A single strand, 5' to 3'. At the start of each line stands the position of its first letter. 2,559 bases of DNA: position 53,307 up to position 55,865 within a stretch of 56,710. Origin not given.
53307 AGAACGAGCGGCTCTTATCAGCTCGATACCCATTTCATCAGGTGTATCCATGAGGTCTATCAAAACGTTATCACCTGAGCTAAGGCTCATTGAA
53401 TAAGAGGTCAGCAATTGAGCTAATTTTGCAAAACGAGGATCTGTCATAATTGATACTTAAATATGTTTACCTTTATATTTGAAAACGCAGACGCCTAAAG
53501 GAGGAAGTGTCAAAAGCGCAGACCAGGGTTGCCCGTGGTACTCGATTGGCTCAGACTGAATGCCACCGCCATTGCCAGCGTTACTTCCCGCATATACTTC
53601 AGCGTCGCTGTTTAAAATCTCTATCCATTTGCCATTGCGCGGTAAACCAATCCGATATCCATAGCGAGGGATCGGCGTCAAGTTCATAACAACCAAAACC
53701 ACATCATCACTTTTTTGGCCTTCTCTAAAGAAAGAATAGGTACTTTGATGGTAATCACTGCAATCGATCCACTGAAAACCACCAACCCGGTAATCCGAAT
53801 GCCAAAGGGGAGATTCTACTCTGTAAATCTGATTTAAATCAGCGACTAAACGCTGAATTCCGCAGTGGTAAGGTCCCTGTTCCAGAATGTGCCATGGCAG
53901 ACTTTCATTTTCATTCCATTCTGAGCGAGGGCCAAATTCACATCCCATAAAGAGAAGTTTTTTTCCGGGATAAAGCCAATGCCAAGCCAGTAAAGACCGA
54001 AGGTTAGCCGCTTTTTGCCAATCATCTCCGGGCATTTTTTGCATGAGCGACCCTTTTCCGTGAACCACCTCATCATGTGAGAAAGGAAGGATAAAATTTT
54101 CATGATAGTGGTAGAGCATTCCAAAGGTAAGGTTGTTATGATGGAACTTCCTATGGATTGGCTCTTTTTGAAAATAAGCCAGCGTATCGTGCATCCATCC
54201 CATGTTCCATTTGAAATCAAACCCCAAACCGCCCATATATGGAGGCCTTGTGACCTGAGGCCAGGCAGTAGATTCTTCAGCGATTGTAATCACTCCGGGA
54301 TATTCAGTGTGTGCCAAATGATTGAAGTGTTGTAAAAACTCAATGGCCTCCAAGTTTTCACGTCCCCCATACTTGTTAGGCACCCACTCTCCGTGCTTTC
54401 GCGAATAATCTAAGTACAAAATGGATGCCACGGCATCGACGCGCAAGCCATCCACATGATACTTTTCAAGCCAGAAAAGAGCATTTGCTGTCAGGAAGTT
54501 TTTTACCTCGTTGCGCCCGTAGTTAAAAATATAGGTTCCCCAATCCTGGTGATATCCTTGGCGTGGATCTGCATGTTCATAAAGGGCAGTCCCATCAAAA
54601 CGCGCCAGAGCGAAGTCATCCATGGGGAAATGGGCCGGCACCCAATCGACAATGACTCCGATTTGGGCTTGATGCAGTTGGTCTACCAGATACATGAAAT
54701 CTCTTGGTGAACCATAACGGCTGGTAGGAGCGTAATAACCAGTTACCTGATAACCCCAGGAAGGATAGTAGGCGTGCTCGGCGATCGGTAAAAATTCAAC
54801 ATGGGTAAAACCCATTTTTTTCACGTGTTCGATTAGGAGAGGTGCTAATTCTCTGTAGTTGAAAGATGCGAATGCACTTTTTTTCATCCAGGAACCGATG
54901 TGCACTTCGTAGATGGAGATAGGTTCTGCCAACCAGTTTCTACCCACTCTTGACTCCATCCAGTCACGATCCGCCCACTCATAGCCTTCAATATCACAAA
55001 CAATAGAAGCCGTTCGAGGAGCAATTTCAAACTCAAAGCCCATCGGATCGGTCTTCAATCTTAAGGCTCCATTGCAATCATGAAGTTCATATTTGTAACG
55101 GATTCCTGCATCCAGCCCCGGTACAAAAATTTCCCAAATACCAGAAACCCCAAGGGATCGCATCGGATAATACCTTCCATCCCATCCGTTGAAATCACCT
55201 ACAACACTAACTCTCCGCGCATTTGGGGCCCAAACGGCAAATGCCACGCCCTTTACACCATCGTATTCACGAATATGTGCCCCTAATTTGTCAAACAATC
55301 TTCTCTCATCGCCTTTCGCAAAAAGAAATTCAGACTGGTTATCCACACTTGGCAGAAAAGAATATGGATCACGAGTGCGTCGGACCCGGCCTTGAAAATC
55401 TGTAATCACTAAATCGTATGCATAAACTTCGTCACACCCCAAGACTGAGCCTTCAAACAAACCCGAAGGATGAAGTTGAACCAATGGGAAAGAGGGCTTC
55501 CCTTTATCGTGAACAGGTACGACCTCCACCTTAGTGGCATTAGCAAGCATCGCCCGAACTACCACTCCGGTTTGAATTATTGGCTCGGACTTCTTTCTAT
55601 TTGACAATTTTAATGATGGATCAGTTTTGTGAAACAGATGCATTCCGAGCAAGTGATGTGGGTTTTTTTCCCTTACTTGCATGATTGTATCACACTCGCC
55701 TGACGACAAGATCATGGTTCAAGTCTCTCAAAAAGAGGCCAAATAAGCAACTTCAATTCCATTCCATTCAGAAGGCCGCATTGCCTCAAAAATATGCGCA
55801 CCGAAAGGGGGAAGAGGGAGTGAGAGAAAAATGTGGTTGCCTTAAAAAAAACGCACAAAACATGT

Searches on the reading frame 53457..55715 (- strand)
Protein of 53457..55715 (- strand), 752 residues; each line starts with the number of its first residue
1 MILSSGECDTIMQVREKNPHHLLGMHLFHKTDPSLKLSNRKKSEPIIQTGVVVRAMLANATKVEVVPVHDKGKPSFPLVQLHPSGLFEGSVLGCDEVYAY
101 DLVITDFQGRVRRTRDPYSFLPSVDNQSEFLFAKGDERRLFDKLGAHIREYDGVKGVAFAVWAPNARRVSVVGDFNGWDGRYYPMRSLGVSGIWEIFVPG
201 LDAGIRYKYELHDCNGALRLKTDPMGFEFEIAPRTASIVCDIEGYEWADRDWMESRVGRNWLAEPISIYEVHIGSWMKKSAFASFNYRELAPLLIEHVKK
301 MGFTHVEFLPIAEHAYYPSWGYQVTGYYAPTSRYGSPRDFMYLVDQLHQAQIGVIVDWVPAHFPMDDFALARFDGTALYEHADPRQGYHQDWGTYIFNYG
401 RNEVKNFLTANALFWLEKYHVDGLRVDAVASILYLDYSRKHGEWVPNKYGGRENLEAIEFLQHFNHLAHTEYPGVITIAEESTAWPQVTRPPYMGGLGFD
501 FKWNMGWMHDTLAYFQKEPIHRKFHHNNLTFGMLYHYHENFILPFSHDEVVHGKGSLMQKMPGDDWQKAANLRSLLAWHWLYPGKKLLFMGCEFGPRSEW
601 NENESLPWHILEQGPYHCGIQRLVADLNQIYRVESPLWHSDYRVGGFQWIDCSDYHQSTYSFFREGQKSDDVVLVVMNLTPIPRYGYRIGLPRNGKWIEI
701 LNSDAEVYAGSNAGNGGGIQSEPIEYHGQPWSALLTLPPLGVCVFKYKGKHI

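Call 51: search_protein_families(library=pfam, proteins=[window:53457-55715:-], max_evalue=0.0001)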
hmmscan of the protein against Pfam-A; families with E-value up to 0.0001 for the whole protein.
window:53457-55715:- (752 aa): 4 families
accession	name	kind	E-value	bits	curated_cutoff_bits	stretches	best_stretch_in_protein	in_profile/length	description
PF02922.24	CBM_48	-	1.4e-28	99.4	22.4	1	143-225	1-82/83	Carbohydrate-binding module 48 (Isoamylase N-terminal domain)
PF02806.24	Alpha-amylase_C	-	1.8e-23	83.1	21.2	1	649-747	1-94/95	Alpha amylase, C-terminal all-beta domain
PF22019.2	GlgB_N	-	8.8e-19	67.8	27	1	7-118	4-94/94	alpha-1,4-glucan branching enzyme GlgB, N-terminal domain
PF00128.31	Alpha-amylase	-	3.5e-15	56.6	22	2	397-540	159-296/446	Alpha amylase, catalytic domain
